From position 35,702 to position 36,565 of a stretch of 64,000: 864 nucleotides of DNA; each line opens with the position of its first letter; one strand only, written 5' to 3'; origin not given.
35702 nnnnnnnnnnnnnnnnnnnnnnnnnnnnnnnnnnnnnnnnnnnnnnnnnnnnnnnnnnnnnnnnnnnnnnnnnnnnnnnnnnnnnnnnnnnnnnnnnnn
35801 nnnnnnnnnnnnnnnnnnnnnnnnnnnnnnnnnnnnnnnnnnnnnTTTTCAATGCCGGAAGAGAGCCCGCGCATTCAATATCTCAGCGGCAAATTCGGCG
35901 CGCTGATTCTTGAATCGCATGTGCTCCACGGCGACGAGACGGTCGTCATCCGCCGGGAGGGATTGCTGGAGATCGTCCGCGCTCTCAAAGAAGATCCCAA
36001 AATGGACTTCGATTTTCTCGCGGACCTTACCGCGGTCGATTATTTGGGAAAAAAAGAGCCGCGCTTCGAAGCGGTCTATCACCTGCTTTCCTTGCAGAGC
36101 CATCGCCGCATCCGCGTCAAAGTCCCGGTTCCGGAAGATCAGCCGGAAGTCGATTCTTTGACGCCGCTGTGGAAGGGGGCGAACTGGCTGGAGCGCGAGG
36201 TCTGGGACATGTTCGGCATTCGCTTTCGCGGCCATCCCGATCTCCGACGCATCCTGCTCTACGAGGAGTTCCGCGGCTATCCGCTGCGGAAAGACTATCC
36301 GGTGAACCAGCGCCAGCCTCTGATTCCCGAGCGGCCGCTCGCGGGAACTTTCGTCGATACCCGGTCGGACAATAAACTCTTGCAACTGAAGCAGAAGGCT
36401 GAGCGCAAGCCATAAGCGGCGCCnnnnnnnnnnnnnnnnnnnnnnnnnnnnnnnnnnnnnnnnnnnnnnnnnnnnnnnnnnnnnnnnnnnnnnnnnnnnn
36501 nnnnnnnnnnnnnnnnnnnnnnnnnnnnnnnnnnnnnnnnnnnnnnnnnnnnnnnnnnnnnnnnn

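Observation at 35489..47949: Complex I operon nuoA-C-D-E-F-G-H-J-K-L-M-N lacks nuoB and nuoI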

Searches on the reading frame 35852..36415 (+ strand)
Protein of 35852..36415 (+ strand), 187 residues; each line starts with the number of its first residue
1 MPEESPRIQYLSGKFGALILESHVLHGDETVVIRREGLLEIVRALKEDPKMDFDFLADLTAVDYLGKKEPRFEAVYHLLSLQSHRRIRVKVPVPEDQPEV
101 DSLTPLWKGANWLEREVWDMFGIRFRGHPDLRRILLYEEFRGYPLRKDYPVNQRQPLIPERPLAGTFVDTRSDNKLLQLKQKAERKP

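Call 3: search_protein_families(library=pfam, proteins=[window:35852-36415:+])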
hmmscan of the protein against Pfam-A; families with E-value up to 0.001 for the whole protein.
window:35852-36415:+ (187 aa): 1 family
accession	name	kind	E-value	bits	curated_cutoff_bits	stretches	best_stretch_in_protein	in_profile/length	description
PF00329.25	Complex1_30kDa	-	3.2e-49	167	22.5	1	31-154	1-123/124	Respiratory-chain NADH dehydrogenase, 30 Kd subunit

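Call 8: find_encoding_contigs(protein=window:35852-36415:+, flank=10000, max_places=6)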
Protein window:35852-36415:+ (187 aa): 3 contigs read that carry it; 3 places shown.
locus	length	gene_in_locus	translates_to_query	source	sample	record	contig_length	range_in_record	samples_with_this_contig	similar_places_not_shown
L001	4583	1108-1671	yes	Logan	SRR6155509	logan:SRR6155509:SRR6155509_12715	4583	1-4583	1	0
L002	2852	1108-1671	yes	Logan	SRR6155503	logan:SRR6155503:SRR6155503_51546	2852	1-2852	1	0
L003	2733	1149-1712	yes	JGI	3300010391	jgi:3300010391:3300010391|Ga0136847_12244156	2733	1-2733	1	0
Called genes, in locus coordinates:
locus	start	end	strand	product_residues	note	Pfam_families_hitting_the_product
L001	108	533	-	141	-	PF07883:Cupin_2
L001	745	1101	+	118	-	PF00507:Oxidored_q4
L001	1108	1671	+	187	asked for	PF00329:Complex1_30kDa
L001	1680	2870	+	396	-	PF00346:Complex1_49kDa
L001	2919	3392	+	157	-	PF01257:2Fe-2S_thioredx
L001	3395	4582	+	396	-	?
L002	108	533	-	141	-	PF07883:Cupin_2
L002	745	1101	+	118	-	PF00507:Oxidored_q4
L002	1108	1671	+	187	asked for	PF00329:Complex1_30kDa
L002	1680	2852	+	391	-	?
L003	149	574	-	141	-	PF07883:Cupin_2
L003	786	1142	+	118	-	PF00507:Oxidored_q4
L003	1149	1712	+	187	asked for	PF00329:Complex1_30kDa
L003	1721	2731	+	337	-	?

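Call 10: find_homologous_proteins(query=window:35852-36415:+)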
Query window:35852-36415:+ (187 aa): 7999 proteins with E <= 0.001 among 8000 candidates; the best 120 are listed.
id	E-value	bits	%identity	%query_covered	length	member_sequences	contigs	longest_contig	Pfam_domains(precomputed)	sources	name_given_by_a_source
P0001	3.6e-119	413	98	100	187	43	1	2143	PF00329.26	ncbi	-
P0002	2.1e-116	404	95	100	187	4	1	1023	PF00329.26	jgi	jgi:NADH-quinone oxidoreductase subunit C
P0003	8.3e-116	402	94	100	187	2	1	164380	PF00329.26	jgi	jgi:NADH-quinone oxidoreductase subunit C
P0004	1.2e-106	372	88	99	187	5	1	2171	PF00329.26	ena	-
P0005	7.5e-106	370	88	99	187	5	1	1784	PF00329.26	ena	-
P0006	3.1e-103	361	84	99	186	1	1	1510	PF00329.26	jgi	jgi:NADH-quinone oxidoreductase subunit C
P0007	6.6e-102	357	84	99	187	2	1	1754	PF00329.26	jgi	jgi:NADH-quinone oxidoreductase subunit C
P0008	2.7e-100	352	84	98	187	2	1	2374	PF00329.26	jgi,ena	-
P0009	3.2e-100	351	85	97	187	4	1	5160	PF00329.26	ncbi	-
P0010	3.6e-100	351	83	99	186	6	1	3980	PF00329.26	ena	-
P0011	3.7e-100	351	84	98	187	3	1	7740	PF00329.26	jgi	jgi:NADH-quinone oxidoreductase subunit C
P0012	5.2e-100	351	82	98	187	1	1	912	PF00329.26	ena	-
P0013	1.2e-99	350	82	99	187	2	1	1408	PF00329.26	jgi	jgi:NADH-quinone oxidoreductase subunit C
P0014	1.5e-99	349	82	99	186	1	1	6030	PF00329.26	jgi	jgi:NADH-quinone oxidoreductase subunit C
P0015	4.0e-98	345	81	99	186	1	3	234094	PF00329.26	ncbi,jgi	ncbi:MAG TPA: NADH-quinone oxidoreductase subunit C [Candidatus Binatia bacterium]|jgi:NADH-quinone 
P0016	1.0e-97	343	82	99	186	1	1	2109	PF00329.26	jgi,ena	-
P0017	2.3e-97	342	79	99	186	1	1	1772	PF00329.26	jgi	jgi:NADH-quinone oxidoreductase subunit C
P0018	5.4e-97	341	80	99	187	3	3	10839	PF00329.26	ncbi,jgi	jgi:NADH-quinone oxidoreductase subunit C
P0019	7.0e-97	341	79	99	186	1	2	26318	PF00329.26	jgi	jgi:NADH-quinone oxidoreductase subunit C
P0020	1.3e-93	330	79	98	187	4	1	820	PF00329.26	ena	-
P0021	1.6e-93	330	78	99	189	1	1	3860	PF00329.26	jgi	-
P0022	3.8e-93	328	79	98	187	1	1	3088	PF00329.26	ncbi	-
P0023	4.9e-93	328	78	99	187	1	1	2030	PF00329.26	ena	-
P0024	2.1e-91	323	78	96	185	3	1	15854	PF00329.26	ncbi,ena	ncbi:MAG TPA: NADH-quinone oxidoreductase subunit C [Candidatus Binatia bacterium]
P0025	6.2e-91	321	95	80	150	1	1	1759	PF00329.26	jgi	jgi:NADH-quinone oxidoreductase subunit C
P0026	7.4e-91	321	74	93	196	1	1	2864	PF00329.26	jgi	jgi:NADH-quinone oxidoreductase subunit C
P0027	8.5e-91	321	78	96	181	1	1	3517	PF00329.26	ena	-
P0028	2.3e-90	319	76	98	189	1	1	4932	PF00329.26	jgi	jgi:NADH-quinone oxidoreductase subunit C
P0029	2.4e-90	319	75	99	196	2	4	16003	PF00329.26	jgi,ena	jgi:NADH-quinone oxidoreductase subunit C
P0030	2.5e-90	319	76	98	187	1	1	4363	PF00329.26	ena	-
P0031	3.6e-90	319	77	98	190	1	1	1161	PF00329.26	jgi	jgi:NADH-quinone oxidoreductase subunit C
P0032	7.8e-90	318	74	93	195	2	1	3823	PF00329.26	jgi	jgi:NADH-quinone oxidoreductase subunit C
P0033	1.3e-89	317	75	99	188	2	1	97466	PF00329.26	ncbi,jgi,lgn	jgi:NADH-quinone oxidoreductase subunit C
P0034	1.5e-89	317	74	93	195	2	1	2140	PF00329.26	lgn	-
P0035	1.7e-89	317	74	93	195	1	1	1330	PF00329.26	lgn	-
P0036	2.9e-89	316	76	99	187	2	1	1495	PF00329.26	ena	-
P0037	4.2e-89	315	75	99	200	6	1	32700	PF00329.26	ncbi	-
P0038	5.4e-89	315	73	95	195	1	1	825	PF00329.26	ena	-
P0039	6.7e-89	315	73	99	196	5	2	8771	PF00329.26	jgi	jgi:NADH-quinone oxidoreductase subunit C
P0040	9.1e-89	314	75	99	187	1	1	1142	PF00329.26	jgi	-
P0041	1.8e-88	313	77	97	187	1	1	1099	PF00329.26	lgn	-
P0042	2.3e-88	313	72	93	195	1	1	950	PF00329.26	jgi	jgi:NADH-quinone oxidoreductase subunit C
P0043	3.3e-88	312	72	99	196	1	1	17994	PF00329.26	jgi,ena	jgi:NADH-quinone oxidoreductase subunit C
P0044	3.8e-88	312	73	100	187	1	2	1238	PF00329.26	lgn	-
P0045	3.8e-88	312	75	99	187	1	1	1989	PF00329.26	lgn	-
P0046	4.4e-88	312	73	99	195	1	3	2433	PF00329.26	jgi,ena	jgi:NADH-quinone oxidoreductase subunit C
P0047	4.8e-88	312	73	99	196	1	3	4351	PF00329.26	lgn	-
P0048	9.4e-88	311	72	93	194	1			PF00329.26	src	-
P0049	9.8e-88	311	74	99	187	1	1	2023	PF00329.26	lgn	-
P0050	1.8e-87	310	73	99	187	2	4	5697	PF00329.26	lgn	-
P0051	2.1e-87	310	75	99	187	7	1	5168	PF00329.26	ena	-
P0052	2.5e-87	309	74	99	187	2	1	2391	PF00329.26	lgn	-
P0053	9.5e-87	308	73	98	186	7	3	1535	PF00329.26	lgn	-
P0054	1.2e-86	307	72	98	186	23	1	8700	PF00329.26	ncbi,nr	ncbi:MAG: NADH-quinone oxidoreductase subunit C [Deltaproteobacteria bacterium]|nr:NADH-quinone oxid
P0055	2.0e-86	306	74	99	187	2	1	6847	PF00329.26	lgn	-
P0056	2.4e-86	306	74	99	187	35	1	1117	PF00329.26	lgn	-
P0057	2.8e-86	306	73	99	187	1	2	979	PF00329.26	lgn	-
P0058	4.0e-86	305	73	99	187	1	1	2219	PF00329.26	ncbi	ncbi:MAG: NADH-quinone oxidoreductase subunit C [Candidatus Binatia bacterium]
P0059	4.6e-86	305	74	97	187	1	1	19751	PF00329.26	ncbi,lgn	-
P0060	4.9e-86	305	75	97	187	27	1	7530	PF00329.26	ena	-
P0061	2.8e-85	303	73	99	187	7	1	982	PF00329.26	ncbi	-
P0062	4.2e-85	302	73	97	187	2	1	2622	PF00329.26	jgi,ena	-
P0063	5.1e-85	302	74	97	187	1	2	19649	PF00329.26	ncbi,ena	-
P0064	7.6e-85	301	70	99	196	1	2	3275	PF00329.26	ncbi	-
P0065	7.7e-85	301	71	97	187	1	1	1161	PF00329.26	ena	-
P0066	7.8e-85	301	72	97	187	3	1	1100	PF00329.26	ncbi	-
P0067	8.3e-85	301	73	97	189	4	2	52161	PF00329.26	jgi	-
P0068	2.7e-84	300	71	94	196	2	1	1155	PF00329.26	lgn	-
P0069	3.1e-84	299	70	93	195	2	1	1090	PF00329.26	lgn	-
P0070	3.2e-84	299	71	99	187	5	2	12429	PF00329.26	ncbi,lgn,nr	ncbi:MAG TPA: NADH-quinone oxidoreductase subunit C [Candidatus Binatia bacterium]|nr:NADH-quinone o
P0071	3.3e-84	299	71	94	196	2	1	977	PF00329.26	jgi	jgi:NADH-quinone oxidoreductase subunit C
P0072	3.3e-84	299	70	99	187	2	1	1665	PF00329.26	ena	-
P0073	5.9e-84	298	69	99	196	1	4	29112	PF00329.26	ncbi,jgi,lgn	ncbi:MAG TPA: NADH-quinone oxidoreductase subunit C [Candidatus Binatia bacterium]|jgi:NADH-quinone 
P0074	6.8e-84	298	71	99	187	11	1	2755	PF00329.26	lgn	-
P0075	7.0e-84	298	71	93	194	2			PF00329.26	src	-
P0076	8.7e-84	298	71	99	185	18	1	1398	PF00329.26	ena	-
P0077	9.4e-84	298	70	94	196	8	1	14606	PF00329.26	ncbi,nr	ncbi:MAG TPA: NADH-quinone oxidoreductase subunit C [Candidatus Binatia bacterium]|nr:NADH-quinone o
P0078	1.0e-83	298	72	97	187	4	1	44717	PF00329.26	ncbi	ncbi:MAG: NADH-quinone oxidoreductase subunit C [Candidatus Binatia bacterium]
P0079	1.5e-83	297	72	97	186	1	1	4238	PF00329.26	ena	-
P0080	2.4e-83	296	71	97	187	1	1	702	PF00329.26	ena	-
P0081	2.5e-83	296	71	98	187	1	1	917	PF00329.26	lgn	-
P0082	2.6e-83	296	70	98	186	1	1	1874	PF00329.26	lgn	-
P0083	5.0e-83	295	68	100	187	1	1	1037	PF00329.26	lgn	-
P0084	5.5e-83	295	70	94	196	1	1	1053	PF00329.26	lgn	-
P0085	7.6e-83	295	71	97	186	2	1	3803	PF00329.26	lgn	-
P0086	1.0e-82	294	69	99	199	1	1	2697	PF00329.26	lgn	-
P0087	1.3e-82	294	72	97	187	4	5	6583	PF00329.26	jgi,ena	-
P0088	1.4e-82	294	70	99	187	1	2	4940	PF00329.26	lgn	-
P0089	1.5e-82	294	70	99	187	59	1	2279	PF00329.26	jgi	jgi:NADH-quinone oxidoreductase subunit C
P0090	2.1e-82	293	70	97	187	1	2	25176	PF00329.26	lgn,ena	-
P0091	2.6e-82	293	69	99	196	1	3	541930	PF00329.26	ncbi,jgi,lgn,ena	-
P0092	4.6e-82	292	70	92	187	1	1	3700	PF00329.26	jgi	jgi:NADH-quinone oxidoreductase subunit C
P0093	7.2e-82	292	71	93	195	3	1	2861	PF00329.26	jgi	jgi:NADH-quinone oxidoreductase subunit C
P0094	7.7e-82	292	69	99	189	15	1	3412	PF00329.26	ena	-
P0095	8.4e-82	291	70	98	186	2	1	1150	PF00329.26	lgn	-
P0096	9.1e-82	291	68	100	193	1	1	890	PF00329.26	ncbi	-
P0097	2.2e-81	290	69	97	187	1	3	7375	PF00329.26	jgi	jgi:NADH-quinone oxidoreductase subunit C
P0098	2.6e-81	290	72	97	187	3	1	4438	PF00329.26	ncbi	ncbi:MAG: NADH-quinone oxidoreductase subunit C [Candidatus Binatia bacterium]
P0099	5.8e-81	289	68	98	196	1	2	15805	PF00329.26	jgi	jgi:NADH-quinone oxidoreductase subunit C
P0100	8.6e-81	288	70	97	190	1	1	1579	PF00329.26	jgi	-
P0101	9.8e-81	288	70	97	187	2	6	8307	PF00329.26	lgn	-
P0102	1.1e-80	288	69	96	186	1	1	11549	PF00329.26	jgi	jgi:NADH-quinone oxidoreductase subunit C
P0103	1.6e-80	287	69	97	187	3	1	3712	PF00329.26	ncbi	ncbi:MAG: NADH-quinone oxidoreductase subunit C [Candidatus Binatia bacterium]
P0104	1.7e-80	287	69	98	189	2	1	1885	PF00329.26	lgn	-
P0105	2.0e-80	287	70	99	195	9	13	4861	PF00329.26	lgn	-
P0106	2.9e-80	286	70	92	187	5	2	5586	PF00329.26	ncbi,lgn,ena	-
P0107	3.8e-80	286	68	99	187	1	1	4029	PF00329.26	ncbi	-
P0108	6.3e-80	285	69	97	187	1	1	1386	PF00329.26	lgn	-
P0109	1.5e-79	284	70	97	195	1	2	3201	PF00329.26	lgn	-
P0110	2.0e-79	284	68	100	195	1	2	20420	PF00329.26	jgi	jgi:NADH-quinone oxidoreductase subunit C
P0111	2.0e-79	284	70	97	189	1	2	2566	PF00329.26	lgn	-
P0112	2.9e-79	283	69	98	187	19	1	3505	PF00329.26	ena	-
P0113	3.2e-79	283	66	99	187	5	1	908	PF00329.26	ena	-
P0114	5.4e-79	282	72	91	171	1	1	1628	PF00329.26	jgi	jgi:NADH-quinone oxidoreductase subunit C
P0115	7.4e-79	282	70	95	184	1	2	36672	PF00329.26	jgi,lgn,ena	-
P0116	1.6e-78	281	68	99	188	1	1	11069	PF00329.26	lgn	-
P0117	1.8e-78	281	71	96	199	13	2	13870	PF00329.26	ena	-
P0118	2.2e-78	280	68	97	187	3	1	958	PF00329.26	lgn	-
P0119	3.1e-78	280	68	97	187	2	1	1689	PF00329.26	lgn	-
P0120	4.2e-78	279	69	93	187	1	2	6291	PF00329.26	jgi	jgi:NADH-quinone oxidoreductase subunit C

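Call 11: find_encoding_contigs(protein=P0091, flank=10000, max_places=2)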
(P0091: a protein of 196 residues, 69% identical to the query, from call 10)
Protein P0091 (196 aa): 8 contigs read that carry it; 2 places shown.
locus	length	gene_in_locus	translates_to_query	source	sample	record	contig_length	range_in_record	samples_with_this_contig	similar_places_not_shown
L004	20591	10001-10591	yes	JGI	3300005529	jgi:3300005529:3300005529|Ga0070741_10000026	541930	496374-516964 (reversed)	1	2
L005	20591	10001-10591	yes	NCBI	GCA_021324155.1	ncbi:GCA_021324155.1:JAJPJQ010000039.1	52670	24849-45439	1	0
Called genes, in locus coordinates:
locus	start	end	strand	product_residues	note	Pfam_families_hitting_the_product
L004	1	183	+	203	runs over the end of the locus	PF05494:MlaC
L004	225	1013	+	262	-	PF02129:Peptidase_S15 (weak), PF05448:AXE1, PF01738:DLH, PF12146:Hydrolase_4, PF00326:Peptidase_S9, PF12697:Abhydrolase_6 (weak)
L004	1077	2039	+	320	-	PF00676:E1_dh, PF02775:TPP_enzyme_C (weak), PF13292:DXP_synthase_N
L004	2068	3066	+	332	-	PF02779:Transket_pyr, PF02780:Transketolase_C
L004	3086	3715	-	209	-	PF02798:GST_N, PF13409:GST_N_2, PF13417:GST_N_3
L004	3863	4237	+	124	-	PF13442:Cytochrome_CBB3, PF00034:Cytochrom_C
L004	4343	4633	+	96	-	PF00166:Cpn10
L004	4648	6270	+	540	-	PF00118:Cpn60_TCP1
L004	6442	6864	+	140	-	PF00011:HSP20, PF17886:ArsA_HSP20 (weak)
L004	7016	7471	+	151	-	PF00011:HSP20, PF17886:ArsA_HSP20 (weak)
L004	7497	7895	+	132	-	PF00011:HSP20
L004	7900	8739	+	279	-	PF00089:Trypsin, PF13365:Trypsin_2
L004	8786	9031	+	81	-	PF13180:PDZ_2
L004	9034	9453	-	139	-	PF12973:Cupin_7 (faint), PF07883:Cupin_2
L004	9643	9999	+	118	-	PF00507:Oxidored_q4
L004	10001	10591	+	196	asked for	PF00329:Complex1_30kDa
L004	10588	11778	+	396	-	PF00346:Complex1_49kDa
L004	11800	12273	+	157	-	PF01257:2Fe-2S_thioredx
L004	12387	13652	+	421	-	PF01512:Complex1_51K, PF10531:SLBB, PF22461:SLBB_2, PF10589:NADH_4Fe-4S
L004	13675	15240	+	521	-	PF00111:Fer2, PF13510:Fer2_4, PF10588:NADH-G_4Fe-4S_3, PF22117:Fer4_Nqo3, PF04879:Molybdop_Fe4S4, PF22151:Fer4_NDSU1, PF00384:Molybdopterin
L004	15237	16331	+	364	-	PF00146:NADHdh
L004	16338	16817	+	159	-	PF00499:Oxidored_q3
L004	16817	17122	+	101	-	PF00420:Oxidored_q2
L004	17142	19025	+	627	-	PF00662:Proton_antipo_N, PF00361:Proton_antipo_M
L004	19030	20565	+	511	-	PF00361:Proton_antipo_M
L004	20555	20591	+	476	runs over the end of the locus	PF00361:Proton_antipo_M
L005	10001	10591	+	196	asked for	PF00329:Complex1_30kDa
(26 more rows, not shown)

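Call 12: find_encoding_contigs(protein=P0015, flank=10000, max_places=2)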
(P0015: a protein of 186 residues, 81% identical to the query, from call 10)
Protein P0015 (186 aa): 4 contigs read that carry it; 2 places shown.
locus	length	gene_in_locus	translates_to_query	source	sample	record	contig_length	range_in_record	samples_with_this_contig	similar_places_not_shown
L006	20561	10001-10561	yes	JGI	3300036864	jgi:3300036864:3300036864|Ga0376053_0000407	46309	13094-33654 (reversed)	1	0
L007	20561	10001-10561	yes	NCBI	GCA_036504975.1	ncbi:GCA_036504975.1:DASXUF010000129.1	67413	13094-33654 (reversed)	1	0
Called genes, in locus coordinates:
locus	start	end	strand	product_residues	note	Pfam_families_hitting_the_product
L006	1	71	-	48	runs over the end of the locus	-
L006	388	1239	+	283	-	PF01145:Band_7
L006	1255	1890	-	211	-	PF02798:GST_N, PF13409:GST_N_2, PF13417:GST_N_3, PF00043:GST_C, PF13410:GST_C_2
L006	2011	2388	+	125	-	PF13442:Cytochrome_CBB3, PF00034:Cytochrom_C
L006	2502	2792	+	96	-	PF00166:Cpn10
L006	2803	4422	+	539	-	PF00118:Cpn60_TCP1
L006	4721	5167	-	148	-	PF00011:HSP20, PF17886:ArsA_HSP20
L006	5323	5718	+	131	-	PF00011:HSP20 (weak)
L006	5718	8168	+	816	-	PF02190:LON_substr_bdg, PF00004:AAA, PF07728:AAA_5 (weak), PF22667:Lon_lid, PF05362:Lon_C, PF13541:ChlI (weak)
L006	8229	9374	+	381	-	PF00089:Trypsin, PF13365:Trypsin_2, PF13180:PDZ_2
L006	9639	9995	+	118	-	PF00507:Oxidored_q4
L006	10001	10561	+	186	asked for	PF00329:Complex1_30kDa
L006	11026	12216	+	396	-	PF00346:Complex1_49kDa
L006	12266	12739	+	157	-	PF01257:2Fe-2S_thioredx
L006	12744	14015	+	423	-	PF01512:Complex1_51K, PF22461:SLBB_2, PF10531:SLBB (weak), PF10589:NADH_4Fe-4S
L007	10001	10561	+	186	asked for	PF00329:Complex1_30kDa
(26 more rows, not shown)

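Call 55: search_protein_families(library=ncbifam, proteins=[window:35852-36415:+])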
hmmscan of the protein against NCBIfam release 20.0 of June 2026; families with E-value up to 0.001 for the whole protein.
window:35852-36415:+ (187 aa): 17 families
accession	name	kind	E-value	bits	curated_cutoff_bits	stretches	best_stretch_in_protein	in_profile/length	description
TIGR01961.1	NuoC_fam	subfamily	4.8e-45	153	122.45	1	31-152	3-121/122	NADH (or F420H2) dehydrogenase, subunit C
NF004733.0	PRK06074.1-5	equivalog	1.4e-42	145.6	225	1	9-151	11-151/203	NADH-quinone oxidoreductase subunit C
NF005856.0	PRK07785.1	equivalog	9.6e-39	133.7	224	1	15-151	88-224/246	NADH-quinone oxidoreductase subunit C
NF005832.0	PRK07735.1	equivalog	6.9e-38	131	431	1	30-149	308-423/430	NADH-quinone oxidoreductase subunit C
NF004730.0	PRK06074.1-1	equivalog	8e-36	123.8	193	1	11-152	12-159/200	NADH-quinone oxidoreductase subunit C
NF006304.0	PRK08491.1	equivalog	4.5e-34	118.2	228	1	18-152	48-177/263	NADH-quinone oxidoreductase subunit C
NF009808.0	PRK13292.1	equivalog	2.5e-33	115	1156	1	11-152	231-376/791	NADH-quinone oxidoreductase subunit B/C/D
NF004737.0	PRK06074.2-4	equivalog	1.3e-32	112.9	144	1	21-155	6-130/150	NADH-quinone oxidoreductase subunit C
NF008728.0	PRK11742.1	equivalog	1.1e-31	109.9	840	1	7-151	24-174/598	NADH-quinone oxidoreductase subunit C/D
NF009141.0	PRK12494.1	equivalog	5.3e-29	101.3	175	1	26-149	41-163/175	NAD(P)H-quinone oxidoreductase subunit J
NF004731.0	PRK06074.1-3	equivalog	2.7e-27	95.9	303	1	26-152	24-148/207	NADH-quinone oxidoreductase subunit C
NF040611.1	F420_dehyd_FpoC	exception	2.8e-26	92.4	220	1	8-150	7-147/158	F420H2 dehydrogenase subunit FpoC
NF004732.0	PRK06074.1-4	equivalog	9.5e-26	91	376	1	70-151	115-197/250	NADH-quinone oxidoreductase subunit C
NF004735.0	PRK06074.2-2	equivalog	6.5e-25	87.9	176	1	9-150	8-147/158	NADH-quinone oxidoreductase subunit C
NF004734.0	PRK06074.2-1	equivalog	2.3e-20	73.2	169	1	30-153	29-153/164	NADH-quinone oxidoreductase subunit C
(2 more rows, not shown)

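Call 77: list_cluster_members(proteins=[L004:225-1013:+, L017:1005-1619:+, L017:1660-2454:+])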
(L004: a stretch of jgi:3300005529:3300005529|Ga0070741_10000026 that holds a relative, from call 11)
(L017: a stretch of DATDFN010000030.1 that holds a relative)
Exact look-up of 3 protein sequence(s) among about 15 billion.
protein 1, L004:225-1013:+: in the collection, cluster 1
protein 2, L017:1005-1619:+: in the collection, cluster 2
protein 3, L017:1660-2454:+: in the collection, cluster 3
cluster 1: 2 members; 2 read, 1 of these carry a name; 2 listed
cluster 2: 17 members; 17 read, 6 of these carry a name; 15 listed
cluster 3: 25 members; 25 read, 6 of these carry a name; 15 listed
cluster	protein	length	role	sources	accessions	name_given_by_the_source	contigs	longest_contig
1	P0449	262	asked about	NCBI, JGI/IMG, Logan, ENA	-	dienelactone hydrolase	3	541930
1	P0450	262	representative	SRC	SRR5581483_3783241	-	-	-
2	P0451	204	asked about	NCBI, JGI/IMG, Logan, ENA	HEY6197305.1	MAG TPA: ABC transporter substrate-binding protein [Candidatus Binatia bacterium] | phospholipid transport system substrate-binding protein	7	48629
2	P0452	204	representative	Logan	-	-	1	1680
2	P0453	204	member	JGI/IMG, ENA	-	phospholipid transport system substrate-binding protein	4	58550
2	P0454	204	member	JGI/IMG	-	phospholipid transport system substrate-binding protein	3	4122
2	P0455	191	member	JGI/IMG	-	phospholipid transport system substrate-binding protein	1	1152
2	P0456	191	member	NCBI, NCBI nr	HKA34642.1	MAG TPA: ABC transporter substrate-binding protein [Candidatus Binatia bacterium] | ABC transporter substrate-binding protein [Candidatus Binatia bacterium]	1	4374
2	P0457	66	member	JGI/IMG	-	phospholipid transport system substrate-binding protein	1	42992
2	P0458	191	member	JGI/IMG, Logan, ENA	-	-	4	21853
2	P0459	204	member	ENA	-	-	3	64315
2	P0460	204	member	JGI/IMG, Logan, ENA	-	-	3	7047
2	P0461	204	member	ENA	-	-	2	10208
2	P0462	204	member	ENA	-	-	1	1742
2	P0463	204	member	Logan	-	-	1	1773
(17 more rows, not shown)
